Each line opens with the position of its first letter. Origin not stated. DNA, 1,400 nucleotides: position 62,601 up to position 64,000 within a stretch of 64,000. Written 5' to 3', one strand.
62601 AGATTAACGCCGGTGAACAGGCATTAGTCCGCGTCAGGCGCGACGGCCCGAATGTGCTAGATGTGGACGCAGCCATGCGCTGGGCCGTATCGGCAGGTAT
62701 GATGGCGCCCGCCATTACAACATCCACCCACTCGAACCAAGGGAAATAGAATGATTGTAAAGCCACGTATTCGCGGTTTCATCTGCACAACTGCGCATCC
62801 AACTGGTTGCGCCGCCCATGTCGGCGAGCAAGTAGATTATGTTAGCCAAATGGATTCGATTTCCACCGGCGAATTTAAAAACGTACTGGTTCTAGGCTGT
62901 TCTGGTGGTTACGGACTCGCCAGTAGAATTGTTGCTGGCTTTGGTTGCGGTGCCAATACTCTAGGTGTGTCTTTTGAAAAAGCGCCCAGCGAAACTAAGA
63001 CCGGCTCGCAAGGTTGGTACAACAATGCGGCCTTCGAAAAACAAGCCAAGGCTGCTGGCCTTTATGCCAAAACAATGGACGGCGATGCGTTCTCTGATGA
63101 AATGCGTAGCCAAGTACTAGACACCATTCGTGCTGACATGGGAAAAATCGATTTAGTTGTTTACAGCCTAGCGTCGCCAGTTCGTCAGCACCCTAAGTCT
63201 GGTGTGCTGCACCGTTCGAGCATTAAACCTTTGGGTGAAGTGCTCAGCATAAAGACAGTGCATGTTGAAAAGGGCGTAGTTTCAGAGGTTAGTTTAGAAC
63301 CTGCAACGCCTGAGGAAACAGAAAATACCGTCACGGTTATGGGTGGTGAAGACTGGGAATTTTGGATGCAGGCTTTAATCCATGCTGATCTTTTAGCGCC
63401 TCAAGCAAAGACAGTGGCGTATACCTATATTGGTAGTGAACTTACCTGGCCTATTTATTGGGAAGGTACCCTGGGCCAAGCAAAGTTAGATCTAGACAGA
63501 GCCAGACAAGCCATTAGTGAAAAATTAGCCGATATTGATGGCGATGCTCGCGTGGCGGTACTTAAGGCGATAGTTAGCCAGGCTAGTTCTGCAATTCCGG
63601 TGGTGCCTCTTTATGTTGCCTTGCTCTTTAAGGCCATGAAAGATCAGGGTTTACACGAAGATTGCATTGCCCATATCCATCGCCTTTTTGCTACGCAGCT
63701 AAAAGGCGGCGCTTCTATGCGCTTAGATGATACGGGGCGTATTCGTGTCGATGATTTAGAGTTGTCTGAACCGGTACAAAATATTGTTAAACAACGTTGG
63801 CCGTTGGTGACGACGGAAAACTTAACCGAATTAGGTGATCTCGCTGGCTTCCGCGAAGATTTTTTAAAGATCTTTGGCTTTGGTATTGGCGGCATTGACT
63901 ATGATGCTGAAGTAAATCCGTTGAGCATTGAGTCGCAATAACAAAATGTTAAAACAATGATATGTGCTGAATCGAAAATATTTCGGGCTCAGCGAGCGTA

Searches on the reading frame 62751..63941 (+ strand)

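Call 47: search_protein_families(library=ncbifam, proteins=[window:62751-63941:+], max_evalue=1e-10)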
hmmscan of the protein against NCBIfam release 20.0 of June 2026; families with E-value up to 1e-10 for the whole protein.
window:62751-63941:+ (396 aa): 2 families
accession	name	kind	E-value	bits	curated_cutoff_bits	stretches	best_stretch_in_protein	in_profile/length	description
NF010177.0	PRK13656.1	subfamily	7.4e-177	587.9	403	1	1-390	1-390/398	enoyl-[acyl-carrier-protein] reductase FabV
NF043048.1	EnoyACPredFabV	equivalog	6.7e-176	584.8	400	1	1-390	1-388/395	enoyl-ACP reductase FabV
